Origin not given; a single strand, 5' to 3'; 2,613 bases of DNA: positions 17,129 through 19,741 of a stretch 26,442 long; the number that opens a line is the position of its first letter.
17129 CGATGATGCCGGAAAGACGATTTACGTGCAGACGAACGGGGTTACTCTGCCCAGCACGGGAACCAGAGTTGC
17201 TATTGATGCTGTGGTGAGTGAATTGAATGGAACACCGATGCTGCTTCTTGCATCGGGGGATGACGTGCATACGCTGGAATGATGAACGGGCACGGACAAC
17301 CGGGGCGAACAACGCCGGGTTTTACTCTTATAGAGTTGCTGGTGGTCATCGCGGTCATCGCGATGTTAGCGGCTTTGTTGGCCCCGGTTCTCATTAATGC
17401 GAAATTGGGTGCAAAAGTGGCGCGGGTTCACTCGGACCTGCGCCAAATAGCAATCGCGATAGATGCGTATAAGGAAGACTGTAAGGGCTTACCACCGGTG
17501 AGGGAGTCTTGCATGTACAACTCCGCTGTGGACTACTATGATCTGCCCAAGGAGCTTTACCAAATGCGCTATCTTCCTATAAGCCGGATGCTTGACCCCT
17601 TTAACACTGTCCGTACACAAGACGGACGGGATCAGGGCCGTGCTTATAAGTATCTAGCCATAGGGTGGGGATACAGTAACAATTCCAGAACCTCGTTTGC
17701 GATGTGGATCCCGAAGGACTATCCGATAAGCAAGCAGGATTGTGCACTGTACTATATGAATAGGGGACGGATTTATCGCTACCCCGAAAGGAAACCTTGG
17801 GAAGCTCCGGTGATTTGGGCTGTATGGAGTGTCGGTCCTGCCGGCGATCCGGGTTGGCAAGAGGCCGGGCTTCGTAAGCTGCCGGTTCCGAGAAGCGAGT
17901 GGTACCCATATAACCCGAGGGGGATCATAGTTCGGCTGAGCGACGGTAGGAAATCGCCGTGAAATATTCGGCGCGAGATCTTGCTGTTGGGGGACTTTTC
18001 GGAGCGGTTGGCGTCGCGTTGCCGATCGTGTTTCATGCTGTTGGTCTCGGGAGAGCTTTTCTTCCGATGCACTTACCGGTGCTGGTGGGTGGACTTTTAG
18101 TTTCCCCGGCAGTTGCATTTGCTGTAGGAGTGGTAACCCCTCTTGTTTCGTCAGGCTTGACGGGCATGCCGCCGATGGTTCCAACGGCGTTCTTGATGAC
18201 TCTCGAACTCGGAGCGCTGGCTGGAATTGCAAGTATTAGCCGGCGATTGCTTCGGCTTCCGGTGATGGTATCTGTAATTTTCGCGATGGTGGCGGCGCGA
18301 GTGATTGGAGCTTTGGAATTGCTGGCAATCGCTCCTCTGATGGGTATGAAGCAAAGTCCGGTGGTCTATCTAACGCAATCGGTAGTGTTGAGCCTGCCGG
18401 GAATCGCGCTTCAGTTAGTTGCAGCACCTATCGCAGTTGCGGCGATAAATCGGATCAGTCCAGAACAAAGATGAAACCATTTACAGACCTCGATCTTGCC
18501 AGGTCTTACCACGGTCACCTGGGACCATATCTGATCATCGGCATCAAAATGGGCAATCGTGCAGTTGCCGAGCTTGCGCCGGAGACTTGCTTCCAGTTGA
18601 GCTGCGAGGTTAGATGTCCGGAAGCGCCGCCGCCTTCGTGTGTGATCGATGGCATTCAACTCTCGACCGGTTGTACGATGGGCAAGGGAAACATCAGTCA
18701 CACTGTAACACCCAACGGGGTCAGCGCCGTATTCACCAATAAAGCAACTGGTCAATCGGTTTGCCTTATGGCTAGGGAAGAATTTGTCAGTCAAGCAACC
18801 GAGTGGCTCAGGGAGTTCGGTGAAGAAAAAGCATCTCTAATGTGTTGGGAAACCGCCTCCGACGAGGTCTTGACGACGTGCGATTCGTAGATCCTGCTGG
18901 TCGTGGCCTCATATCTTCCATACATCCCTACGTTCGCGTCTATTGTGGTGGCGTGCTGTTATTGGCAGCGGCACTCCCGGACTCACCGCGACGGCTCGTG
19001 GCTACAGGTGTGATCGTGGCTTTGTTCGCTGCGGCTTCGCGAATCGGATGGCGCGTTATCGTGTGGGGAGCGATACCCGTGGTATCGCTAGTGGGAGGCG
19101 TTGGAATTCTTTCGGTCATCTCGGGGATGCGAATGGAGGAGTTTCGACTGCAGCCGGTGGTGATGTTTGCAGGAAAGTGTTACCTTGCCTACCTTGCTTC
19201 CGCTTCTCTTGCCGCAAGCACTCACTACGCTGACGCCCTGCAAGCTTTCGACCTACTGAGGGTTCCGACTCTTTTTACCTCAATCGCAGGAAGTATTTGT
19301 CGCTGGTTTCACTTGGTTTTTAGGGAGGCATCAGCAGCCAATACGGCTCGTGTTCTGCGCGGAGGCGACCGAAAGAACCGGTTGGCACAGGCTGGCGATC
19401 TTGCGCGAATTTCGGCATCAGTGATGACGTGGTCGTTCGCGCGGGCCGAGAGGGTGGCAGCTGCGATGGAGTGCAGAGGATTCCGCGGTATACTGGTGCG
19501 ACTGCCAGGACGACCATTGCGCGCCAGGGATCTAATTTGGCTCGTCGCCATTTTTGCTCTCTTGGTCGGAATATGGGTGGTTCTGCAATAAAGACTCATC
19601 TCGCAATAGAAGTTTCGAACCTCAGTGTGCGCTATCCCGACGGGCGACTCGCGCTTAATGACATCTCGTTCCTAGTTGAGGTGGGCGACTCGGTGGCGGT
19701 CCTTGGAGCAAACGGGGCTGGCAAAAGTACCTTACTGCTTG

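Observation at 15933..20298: Candidate new uptake system: secreted OB-fold protein + pseudopilin + ECF transporter + FmdE in one translationally coupled operon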

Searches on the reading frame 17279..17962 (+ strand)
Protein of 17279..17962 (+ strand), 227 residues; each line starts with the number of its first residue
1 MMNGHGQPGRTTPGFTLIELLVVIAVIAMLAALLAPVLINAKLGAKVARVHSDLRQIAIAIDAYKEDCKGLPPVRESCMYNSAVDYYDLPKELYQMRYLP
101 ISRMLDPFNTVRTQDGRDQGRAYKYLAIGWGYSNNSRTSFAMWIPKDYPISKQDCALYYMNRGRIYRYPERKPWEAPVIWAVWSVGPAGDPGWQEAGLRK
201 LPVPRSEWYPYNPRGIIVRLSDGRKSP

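Call 3: search_protein_families(library=pfam, proteins=[window:17279-17962:+], max_evalue=0.1)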
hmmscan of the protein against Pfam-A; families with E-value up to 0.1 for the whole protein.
window:17279-17962:+ (227 aa): 2 families
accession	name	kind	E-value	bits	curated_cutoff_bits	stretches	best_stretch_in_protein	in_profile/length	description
PF07963.17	N_methyl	-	1.2e-06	28.2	21.2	1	14-34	6-26/27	Prokaryotic N-terminal methylation motif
PF22385.1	Cas9_C_2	-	0.031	14.5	27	0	51-80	8-37/94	CRISPR-associated endonuclease Cas9, C-terminal domain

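Call 4: search_protein_families(library=ncbifam, proteins=[window:17279-17962:+], max_evalue=0.1)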
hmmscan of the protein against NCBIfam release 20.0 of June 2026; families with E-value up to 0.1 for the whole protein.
window:17279-17962:+ (227 aa): 16 families
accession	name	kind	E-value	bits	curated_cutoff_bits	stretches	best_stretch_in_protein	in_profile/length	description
TIGR01710.1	typeII_sec_gspG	equivalog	7.7e-12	45.4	88.85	1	14-75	2-63/134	type II secretion system major pseudopilin GspG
TIGR02532.1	IV_pilin_GFxxxE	domain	1.1e-06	28.2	16.3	1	14-34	3-23/24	prepilin-type N-terminal cleavage/methylation domain-containing protein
TIGR02596.1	TIGR02596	subfamily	4.7e-05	23.6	70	1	15-56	1-46/196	Verru_Chthon cassette protein D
NF041775.1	typeIV_PilA_Myxo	equivalog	5.5e-05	23.2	400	1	13-60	11-58/214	type IV pilin protein PilA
NF040999.1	pilin_ComGC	equivalog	0.00011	22.3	75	1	14-42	3-31/84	competence type IV pilus major pilin ComGC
NF007862.0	PRK10574.1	equivalog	0.00014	22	138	1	13-37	5-29/145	prepilin peptidase-dependent pilin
TIGR01708.2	typeII_sec_gspH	equivalog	0.00017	21.6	80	1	14-65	3-51/169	type II secretion system minor pseudopilin GspH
NF041013.1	T4P_ComGE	equivalog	0.0012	18.9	49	1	13-40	4-31/83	competence type IV pilus minor pilin ComGE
NF038303.1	EPS_HpsB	equivalog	0.0028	17.7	150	1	13-39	3-29/211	hormogonium polysaccharide secretion pseudopilin HpsB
TIGR01711.1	gspJ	equivalog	0.0053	16.6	64.85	1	14-61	2-50/192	type II secretion system minor pseudopilin GspJ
TIGR02599.1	TIGR02599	subfamily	0.0064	15.8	256.5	1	14-48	1-35/361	Verru_Chthon cassette protein C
NF040982.1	ComGD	equivalog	0.011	16.2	70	1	13-36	2-25/139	competence type IV pilus minor pilin ComGD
NF007800.0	PRK10506.1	equivalog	0.016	15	158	1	11-32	7-28/163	prepilin peptidase-dependent protein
NF041002.1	pilin_ComGF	equivalog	0.023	14.9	80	1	13-39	2-28/139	competence type IV pilus minor pilin ComGF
NF047827.1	T3SSXpsH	equivalog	0.039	13.7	160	1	14-58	2-43/145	type II secretion system protein XpsH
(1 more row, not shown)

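Call 11: find_homologous_proteins(query=window:17279-17962:+)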
Query window:17279-17962:+ (227 aa): 2525 proteins with E <= 0.001 among 6187 candidates; the best 120 are listed.
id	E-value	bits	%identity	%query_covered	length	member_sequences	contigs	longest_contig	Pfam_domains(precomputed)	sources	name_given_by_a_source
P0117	7.9e-154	528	100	100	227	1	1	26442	PF07963.18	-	-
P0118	5.4e-116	404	76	100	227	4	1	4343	-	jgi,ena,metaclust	metaclust:\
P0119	1.1e-115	403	76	100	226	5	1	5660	PF07963.18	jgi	-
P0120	3.9e-114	398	76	97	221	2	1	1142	PF07963.18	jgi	jgi:prepilin-type N-terminal cleavage/methylation domain-containing protein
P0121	4.2e-112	392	73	96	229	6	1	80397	PF07963.18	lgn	-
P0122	3.2e-111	389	73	100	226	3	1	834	PF07963.18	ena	-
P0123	2.1e-110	386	74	94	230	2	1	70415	PF07963.18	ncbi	ncbi:MAG: type II secretion system protein [Armatimonadota bacterium]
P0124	1.0e-109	384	72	95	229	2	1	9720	PF07963.18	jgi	jgi:prepilin-type N-terminal cleavage/methylation domain-containing protein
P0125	1.4e-109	383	70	98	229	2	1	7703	PF07963.18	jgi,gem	-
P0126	1.9e-109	383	72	95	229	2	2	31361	PF07963.18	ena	-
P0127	2.9e-99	350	68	94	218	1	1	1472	PF07963.18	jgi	-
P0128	4.9e-99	349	67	96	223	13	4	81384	PF07963.18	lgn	-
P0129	1.1e-89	318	61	94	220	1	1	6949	PF07963.18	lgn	-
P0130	4.6e-87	310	64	94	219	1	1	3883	PF07963.18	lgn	-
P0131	2.3e-85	304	62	94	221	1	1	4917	PF07963.18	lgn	-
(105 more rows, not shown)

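Call 49: predict_structure(alignment_id=A3)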
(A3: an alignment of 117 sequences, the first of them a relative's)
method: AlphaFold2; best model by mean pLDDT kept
length: 227 residues; sequences in the alignment: 117
mean_pLDDT: 92.8   pTM: 0.85
mean pLDDT of the five models: 92.8, 91.9, 91.8, 91.8, 91.3
residues with pLDDT >= 90: 186; 70-90: 27; 50-70: 13; < 50: 1
segments of 3 or more residues with pLDDT < 50: none
pLDDT, mean of each block of 10 residues (from residue 1): 64 87 97 96 98 98 98 85 77 97 93 82 96 95 98 98 96 97 97 94 98 98 98
secondary structure, 60 per line:
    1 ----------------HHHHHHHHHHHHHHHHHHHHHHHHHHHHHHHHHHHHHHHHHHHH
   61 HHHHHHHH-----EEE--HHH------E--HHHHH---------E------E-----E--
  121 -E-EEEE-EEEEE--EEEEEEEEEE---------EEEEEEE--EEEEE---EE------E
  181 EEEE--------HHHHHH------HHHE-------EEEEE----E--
elements in order: H17-68 E74-76 H91-95 E124-127 E129-133 E136-145 E155-161 E164-168 E180-184 H193-198 E216-220

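Call 53: fold_search(model_id=the predicted structure, library=pdb)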
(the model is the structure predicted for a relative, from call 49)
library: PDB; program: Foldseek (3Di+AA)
matches with E <= 10: 165; with E <= 0.001: 0
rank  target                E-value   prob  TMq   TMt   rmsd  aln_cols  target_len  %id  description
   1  9iuf_A                1.4e-01  0.92  0.34  0.36   5.4       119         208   17  Cryo-EM structure of the type IVb pilus from enterotoxigenic Escherichia coli (released 2025-05-28)
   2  6t8s_BBB              3.0e-01  0.41  0.22  0.35  10.2       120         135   18  Structure of the major Type IV pilin PilA1 from Clostridium difficile (released 2020-03-25)
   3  4lw9_I                3.2e-01  0.16  0.18  0.34  15.6       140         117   14  Crystal structure of Vibrio cholera major pseudopilin EpsG (released 2014-07-16)
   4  9m5x                  3.6e-01  0.04  0.09  0.03  14.3        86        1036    8  Cryo-EM structure of Arabidopsis thaliana MET1 (released 2025-08-20)
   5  4tsm_B                5.4e-01  0.60  0.25  0.12   4.2        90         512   19  MBP-fusion protein of PilA1 from C. difficile R20291 residues 26-166 (released 2015-01-14)
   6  6t8s_AAA              5.7e-01  0.30  0.22  0.35  10.3       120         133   17  Structure of the major Type IV pilin PilA1 from Clostridium difficile (released 2020-03-25)
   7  4lw9_A                5.7e-01  0.21  0.21  0.40  12.6       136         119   15  Crystal structure of Vibrio cholera major pseudopilin EpsG (released 2014-07-16)
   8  3gn9_C                7.9e-01  0.18  0.21  0.41  12.0       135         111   15  Crystal structure of the major pseudopilin from the type 2 secretion system of Vibrio vulnificus (released 2009-07-28)
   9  4lw9_B                8.4e-01  0.16  0.22  0.41  11.9       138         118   16  Crystal structure of Vibrio cholera major pseudopilin EpsG (released 2014-07-16)
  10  6t8s_CCC              9.0e-01  0.21  0.22  0.35  10.3       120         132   17  Structure of the major Type IV pilin PilA1 from Clostridium difficile (released 2020-03-25)
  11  3fu1_A                9.0e-01  0.15  0.20  0.39  13.2       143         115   15  Crystal structure of the major pseudopilin from the type 2 secretion system of Vibrio cholerae (released 2009-07-28)
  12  3g20_A                9.6e-01  0.18  0.23  0.43  12.7       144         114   17  Crystal structure of the major pseudopilin from the type 2 secretion system of enterohaemorrhagic Escherichia coli (released 2009-07-28)
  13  3fu1_B                9.6e-01  0.15  0.22  0.42  12.4       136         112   15  Crystal structure of the major pseudopilin from the type 2 secretion system of Vibrio cholerae (released 2009-07-28)
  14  4x2y_B                1.2e+00  0.04  0.11  0.13  14.4        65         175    9  Crystal structure of a chimeric Murine Norovirus NS6 protease (inactive C139A mutant) in which the P4-P4 prime residue (released 2015-02-18)
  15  9ped_A                1.6e+00  0.02  0.10  0.04  14.4        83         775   10  Cryo-EM structure of Arabidopsis thaliana Met1 in complex with DNA (released 2025-10-22)
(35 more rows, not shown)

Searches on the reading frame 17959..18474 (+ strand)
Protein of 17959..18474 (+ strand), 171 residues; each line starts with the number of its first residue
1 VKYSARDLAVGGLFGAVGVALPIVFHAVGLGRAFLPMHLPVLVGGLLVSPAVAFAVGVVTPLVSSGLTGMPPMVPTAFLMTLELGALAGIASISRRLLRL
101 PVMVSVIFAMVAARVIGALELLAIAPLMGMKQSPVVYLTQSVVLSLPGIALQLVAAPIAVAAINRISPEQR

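Call 3: search_protein_families(library=pfam, proteins=[window:17959-18474:+], max_evalue=0.1)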
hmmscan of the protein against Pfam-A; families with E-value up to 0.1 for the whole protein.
window:17959-18474:+ (171 aa): 2 families
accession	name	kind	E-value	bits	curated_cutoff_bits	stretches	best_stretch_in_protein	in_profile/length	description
PF12822.12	ECF_trnsprt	-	2.6e-08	34.5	30.7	1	7-158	2-167/169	ECF transporter, substrate-specific component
PF03845.19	Spore_permease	-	0.045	13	23.4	1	73-155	115-198/321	Spore germination protein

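Call 4: search_protein_families(library=ncbifam, proteins=[window:17959-18474:+], max_evalue=0.1)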
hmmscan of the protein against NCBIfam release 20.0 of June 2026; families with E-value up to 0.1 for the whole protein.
window:17959-18474:+ (171 aa): 1 family
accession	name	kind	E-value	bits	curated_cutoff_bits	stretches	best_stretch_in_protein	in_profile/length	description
TIGR04518.1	ECF_S_folT_fam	subfamily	0.086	12.6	60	1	8-137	7-134/163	folate family ECF transporter S component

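Call 35: find_homologous_proteins(query=window:17959-18474:+)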
Query window:17959-18474:+ (171 aa): 65 proteins with E <= 0.001 among 2943 candidates.
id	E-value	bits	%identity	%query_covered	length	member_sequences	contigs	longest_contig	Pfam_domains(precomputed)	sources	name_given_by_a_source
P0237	2.2e-92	325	100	100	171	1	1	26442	PF12822.13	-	-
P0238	8.9e-69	249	78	99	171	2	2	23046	PF12822.13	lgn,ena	-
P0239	1.9e-66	241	74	99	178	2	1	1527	PF12822.13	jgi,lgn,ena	-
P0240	7.2e-65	236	75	89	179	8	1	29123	PF12822.13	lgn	-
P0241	1.3e-64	235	73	96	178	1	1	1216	PF12822.13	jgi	-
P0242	2.5e-64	234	67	99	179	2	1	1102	PF12822.13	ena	-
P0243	3.5e-64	234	73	98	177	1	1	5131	PF12822.13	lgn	-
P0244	4.8e-64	233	72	98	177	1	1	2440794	PF12822.13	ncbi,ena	-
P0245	1.5e-62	228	72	98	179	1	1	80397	PF12822.13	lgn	-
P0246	1.0e-61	226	67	99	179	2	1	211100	PF12822.13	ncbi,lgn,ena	-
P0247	1.3e-61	225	70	96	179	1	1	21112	PF12822.13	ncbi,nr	ncbi:MAG: ECF transporter S component [Armatimonadota bacterium]|nr:ECF transporter S component [Arm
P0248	2.3e-61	224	69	98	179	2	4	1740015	PF12822.13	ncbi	ncbi:MAG: ECF transporter S component [Armatimonadota bacterium]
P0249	3.9e-60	220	68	98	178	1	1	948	PF12822.13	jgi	-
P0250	5.2e-60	220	68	98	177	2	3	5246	PF12822.13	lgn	-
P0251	8.6e-60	219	70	98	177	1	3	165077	PF12822.13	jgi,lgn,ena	-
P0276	1.8e-22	98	42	87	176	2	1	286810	PF07155.18,PF12822.13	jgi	-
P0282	2.2e-20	91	38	96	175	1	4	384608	PF12822.13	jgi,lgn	-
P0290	3.0e-14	71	34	95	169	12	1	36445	PF12822.13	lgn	-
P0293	7.3e-13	67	39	85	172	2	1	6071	PF12822.13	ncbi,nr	ncbi:MAG: ECF transporter S component [Clostridia bacterium]|nr:ECF transporter S component [Clostri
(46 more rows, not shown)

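Call 36: find_encoding_contigs(protein=P0276, flank=5000, max_places=1)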
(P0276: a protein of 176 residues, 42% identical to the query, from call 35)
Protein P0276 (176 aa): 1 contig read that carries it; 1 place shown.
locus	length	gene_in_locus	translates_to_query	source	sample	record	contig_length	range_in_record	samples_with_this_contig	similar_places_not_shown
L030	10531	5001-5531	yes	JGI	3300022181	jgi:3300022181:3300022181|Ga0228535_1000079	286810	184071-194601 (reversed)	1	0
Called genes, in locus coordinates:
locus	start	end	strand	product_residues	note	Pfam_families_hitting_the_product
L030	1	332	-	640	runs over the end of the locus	PF06808:DctM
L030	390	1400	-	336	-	PF16868:NMT1_3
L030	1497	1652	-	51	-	-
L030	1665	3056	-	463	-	PF20695:UbiD_N, PF01977:UbiD, PF20696:UbiD_C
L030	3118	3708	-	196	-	PF21758:LpdD_chaperone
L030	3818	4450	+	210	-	PF00753:Lactamase_B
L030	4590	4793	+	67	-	PF00313:CSD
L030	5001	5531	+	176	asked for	PF07155:ECF-ribofla_trS, PF12822:ECF_trnsprt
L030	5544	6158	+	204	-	PF01209:Ubie_methyltran, PF13489:Methyltransf_23, PF01728:FtsJ (weak), PF13847:Methyltransf_31, PF08241:Methyltransf_11, PF08242:Methyltransf_12, PF13649:Methyltransf_25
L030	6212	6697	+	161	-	-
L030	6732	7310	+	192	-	PF00881:Nitroreductase, PF14512:TM1586_NiRdase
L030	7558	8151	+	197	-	PF02659:Mntp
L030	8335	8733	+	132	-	PF01243:PNPOx_N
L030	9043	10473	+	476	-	PF01979:Amidohydro_1, PF07969:Amidohydro_3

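Call 37: find_encoding_contigs(protein=P0282, flank=5000, max_places=1)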
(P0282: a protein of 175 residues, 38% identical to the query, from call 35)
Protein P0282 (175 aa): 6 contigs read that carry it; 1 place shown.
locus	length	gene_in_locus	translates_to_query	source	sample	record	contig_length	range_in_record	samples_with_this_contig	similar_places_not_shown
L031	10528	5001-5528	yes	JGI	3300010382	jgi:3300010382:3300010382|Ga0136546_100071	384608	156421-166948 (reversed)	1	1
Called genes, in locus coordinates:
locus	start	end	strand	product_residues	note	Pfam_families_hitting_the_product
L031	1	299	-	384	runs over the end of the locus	PF00278:Orn_DAP_Arg_deC, PF02784:Orn_Arg_deC_N (weak)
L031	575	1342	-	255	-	PF00005:ABC_tran, PF02463:SMC_N (faint), PF13304:AAA_21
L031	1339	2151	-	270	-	PF02361:CbiQ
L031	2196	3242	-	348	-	PF01891:CbiM, PF13190:PDGLE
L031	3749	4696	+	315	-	-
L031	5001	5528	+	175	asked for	PF12822:ECF_trnsprt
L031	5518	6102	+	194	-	PF01209:Ubie_methyltran, PF02353:CMAS, PF13489:Methyltransf_23, PF01135:PCMT (weak), PF13847:Methyltransf_31, PF08241:Methyltransf_11, PF08242:Methyltransf_12, PF13649:Methyltransf_25, +1 more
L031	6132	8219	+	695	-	PF07715:Plug, PF00593:TonB_dep_Rec_b-barrel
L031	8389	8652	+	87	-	PF00403:HMA (weak)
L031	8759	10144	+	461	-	PF13638:PIN_4, PF02562:PhoH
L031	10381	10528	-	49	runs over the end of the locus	-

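Call 38: find_encoding_contigs(protein=P0290, flank=5000, max_places=1)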
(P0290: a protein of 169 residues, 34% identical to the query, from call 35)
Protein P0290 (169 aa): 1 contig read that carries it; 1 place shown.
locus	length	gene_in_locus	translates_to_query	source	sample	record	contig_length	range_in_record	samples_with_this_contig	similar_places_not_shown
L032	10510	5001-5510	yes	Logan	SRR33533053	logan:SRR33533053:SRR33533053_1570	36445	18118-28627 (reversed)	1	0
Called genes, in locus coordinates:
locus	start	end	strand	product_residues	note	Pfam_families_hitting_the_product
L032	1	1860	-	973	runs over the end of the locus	PF01869:BcrAD_BadFG, PF09989:DUF2229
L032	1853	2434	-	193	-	PF00440:TetR_N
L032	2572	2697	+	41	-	-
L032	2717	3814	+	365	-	PF00135:COesterase (weak), PF20434:BD-FAE, PF07859:Abhydrolase_3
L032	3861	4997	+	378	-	PF00248:Aldo_ket_red, PF13183:Fer4_8 (weak), PF13187:Fer4_9, PF13534:Fer4_17, PF13746:Fer4_18 (weak)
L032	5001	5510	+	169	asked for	PF12822:ECF_trnsprt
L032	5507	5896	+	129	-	PF08973:TM1506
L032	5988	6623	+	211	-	PF13171:DUF4004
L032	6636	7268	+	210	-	PF04519:Bactofilin (faint)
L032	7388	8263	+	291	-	PF02588:YitT_membrane, PF10035:DUF2179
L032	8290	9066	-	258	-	PF03309:Pan_kinase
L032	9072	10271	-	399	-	PF02441:Flavoprotein, PF04127:DFP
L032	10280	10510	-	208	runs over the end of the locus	PF12822:ECF_trnsprt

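Call 39: find_encoding_contigs(protein=P0293, flank=5000, max_places=1)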
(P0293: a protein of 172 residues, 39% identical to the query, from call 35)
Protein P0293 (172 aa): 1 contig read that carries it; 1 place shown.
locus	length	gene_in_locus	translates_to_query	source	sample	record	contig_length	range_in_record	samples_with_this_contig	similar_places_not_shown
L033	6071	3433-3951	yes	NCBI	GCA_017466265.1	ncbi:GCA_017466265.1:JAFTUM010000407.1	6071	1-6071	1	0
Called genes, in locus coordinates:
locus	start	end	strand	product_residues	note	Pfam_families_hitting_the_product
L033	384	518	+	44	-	PF00468:Ribosomal_L34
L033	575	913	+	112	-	PF00825:Ribonuclease_P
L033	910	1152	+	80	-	PF01809:YidD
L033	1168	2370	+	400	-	PF02096:60KD_IMP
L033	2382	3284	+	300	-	PF14804:Jag_N, PF13083:KH_KhpA-B, PF01424:R3H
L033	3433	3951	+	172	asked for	PF12822:ECF_trnsprt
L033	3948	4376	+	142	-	PF08973:TM1506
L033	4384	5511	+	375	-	PF00248:Aldo_ket_red, PF14697:Fer4_21 (faint), PF13237:Fer4_10 (faint), PF12838:Fer4_7 (weak), PF13187:Fer4_9, PF13534:Fer4_17 (weak)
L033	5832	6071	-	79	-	?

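Call 92: search_protein_families(library=ncbifam, proteins=[L031:5518-6102:+], max_evalue=0.00001)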
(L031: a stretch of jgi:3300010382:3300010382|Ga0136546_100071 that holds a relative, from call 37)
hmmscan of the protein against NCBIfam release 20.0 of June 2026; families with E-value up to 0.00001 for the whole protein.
L031:5518-6102:+ (194 aa): 39 families (the best 25 are shown)
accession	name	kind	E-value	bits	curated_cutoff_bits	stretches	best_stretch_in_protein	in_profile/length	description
NF045667.1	MTase_DVU1556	equivalog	7.6e-23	81.1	155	1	26-187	12-171/213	DVU_1556 family methyltransferase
TIGR01934.1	MenG_MenH_UbiE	subfamily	8.6e-21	74.3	158.35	1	6-158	4-161/223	ubiquinone/menaquinone biosynthesis methyltransferase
NF001244.0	PRK00216.1-5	equivalog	7.8e-20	71.2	216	1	5-152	12-167/236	bifunctional demethylmenaquinone methyltransferase/2-methoxy-6-polyprenyl-1,4-benzoquinol methylase UbiE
TIGR02072.1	BioC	equivalog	1e-17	64.8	184.95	1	34-151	32-146/244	malonyl-ACP O-methyltransferase BioC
NF041537.1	ArsM_AhpD_UU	exception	6.3e-17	61.4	510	1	33-138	73-182/345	arsenite methyltransferase/AhpD domain selenoprotein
NF001241.0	PRK00216.1-2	equivalog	7.2e-17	61.8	327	1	26-151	41-161/231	demethylmenaquinone methyltransferase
NF001240.0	PRK00216.1-1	equivalog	8.9e-17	61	378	1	28-137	50-169/251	bifunctional demethylmenaquinone methyltransferase/2-methoxy-6-polyprenyl-1,4-benzoquinol methylase UbiE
NF047649.1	MTase_UXPK_star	exception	1.1e-16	60.7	460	1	33-138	74-183/283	methyltransferase/UXPK-star double selenoprotein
NF043040.1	corrin_prot_MT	hypoth_equivalog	4.9e-16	58.8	180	1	24-138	29-149/216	corrinoid protein-associated methyltransferase CpaM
NF041536.1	ArsM_DUF2284_UU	exception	7.2e-16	57.6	575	1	34-144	74-188/459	arsenite methyltransferase/DUF2284 domain selenoprotein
NF008823.0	PRK11873.1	subfamily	2.2e-15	56.9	263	1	32-137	73-182/272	arsenite methyltransferase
NF040539.1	AST_met_ArsM_2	exception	4.1e-15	56.3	240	1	4-137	19-164/262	putative arsinothricin biosynthesis methyltransferase ArsM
NF001243.0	PRK00216.1-4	equivalog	4.1e-15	55.8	235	1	26-151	37-165/237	demethylmenaquinone methyltransferase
NF052510.1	methyltran_MpqE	exception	2.5e-14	53.2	335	1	28-136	38-151/234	methyl-plastoquinone biosynthesis methyltransferase MpqE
NF007610.0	PRK10258.1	equivalog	3.9e-14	52.6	342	1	9-151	15-152/251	malonyl-ACP O-methyltransferase BioC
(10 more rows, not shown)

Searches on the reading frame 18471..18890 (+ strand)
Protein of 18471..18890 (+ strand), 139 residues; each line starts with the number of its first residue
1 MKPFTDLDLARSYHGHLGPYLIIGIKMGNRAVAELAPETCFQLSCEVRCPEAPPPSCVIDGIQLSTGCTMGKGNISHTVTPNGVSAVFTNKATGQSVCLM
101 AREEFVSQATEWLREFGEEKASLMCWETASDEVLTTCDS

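Call 3: search_protein_families(library=pfam, proteins=[window:18471-18890:+], max_evalue=0.1)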
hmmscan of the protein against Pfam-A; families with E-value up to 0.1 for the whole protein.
window:18471-18890:+ (139 aa): 1 family
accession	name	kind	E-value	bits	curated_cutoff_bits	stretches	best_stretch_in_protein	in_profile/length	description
PF02663.19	FmdE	-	1.1e-18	68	22.9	1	14-116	2-101/133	FmdE, Molybdenum formylmethanofuran dehydrogenase operon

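Call 4: search_protein_families(library=ncbifam, proteins=[window:18471-18890:+], max_evalue=0.1)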
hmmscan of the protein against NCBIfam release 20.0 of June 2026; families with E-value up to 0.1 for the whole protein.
window:18471-18890:+ (139 aa): 0 families

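Call 65: search_solved_structures(query=window:18471-18890:+, max_evalue=0.01, show_alignments=3)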
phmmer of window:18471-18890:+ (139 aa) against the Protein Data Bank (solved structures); distinct sequences matched with E-value up to 0.01: 2.
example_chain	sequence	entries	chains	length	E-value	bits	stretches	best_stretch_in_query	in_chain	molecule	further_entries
3d00_A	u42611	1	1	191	3.9e-05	27.1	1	11-101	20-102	Tungsten formylmethanofuran dehydrogenase subunit E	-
2gvi_A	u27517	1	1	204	4.1e-05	27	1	10-106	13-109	conserved hypothetical protein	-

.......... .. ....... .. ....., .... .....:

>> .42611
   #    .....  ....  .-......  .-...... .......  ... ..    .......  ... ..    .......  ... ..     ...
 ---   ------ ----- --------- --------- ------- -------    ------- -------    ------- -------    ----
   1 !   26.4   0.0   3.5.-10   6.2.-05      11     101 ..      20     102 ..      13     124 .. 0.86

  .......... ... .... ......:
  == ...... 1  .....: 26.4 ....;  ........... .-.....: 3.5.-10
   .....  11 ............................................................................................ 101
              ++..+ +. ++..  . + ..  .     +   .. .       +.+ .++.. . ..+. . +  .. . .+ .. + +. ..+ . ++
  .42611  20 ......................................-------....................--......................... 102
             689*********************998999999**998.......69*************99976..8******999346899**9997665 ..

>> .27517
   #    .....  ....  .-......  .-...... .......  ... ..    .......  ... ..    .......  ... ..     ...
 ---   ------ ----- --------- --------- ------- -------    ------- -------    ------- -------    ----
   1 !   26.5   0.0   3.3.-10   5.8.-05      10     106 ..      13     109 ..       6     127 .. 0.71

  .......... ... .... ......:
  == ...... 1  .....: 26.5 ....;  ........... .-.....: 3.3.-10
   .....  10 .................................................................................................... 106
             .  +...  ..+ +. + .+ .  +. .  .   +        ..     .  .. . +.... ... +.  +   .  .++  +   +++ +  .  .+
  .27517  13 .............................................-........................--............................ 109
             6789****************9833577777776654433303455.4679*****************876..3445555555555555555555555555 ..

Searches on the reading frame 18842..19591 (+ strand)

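Call 3: search_protein_families(library=pfam, proteins=[window:18842-19591:+], max_evalue=0.1)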
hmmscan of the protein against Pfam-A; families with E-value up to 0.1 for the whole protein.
window:18842-19591:+ (249 aa): 1 family
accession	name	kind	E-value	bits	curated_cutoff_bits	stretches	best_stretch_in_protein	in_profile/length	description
PF02361.21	CbiQ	-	1.5e-11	44.8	25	1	38-216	19-210/216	Cobalt transport protein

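Call 4: search_protein_families(library=ncbifam, proteins=[window:18842-19591:+], max_evalue=0.1)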
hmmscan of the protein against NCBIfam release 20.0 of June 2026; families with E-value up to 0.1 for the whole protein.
window:18842-19591:+ (249 aa): 1 family
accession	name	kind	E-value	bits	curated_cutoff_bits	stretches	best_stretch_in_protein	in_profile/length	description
TIGR02454.1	ECF_T_CbiQ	equivalog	2.5e-15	56.8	111.8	1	27-212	1-200/200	cobalt ECF transporter T component CbiQ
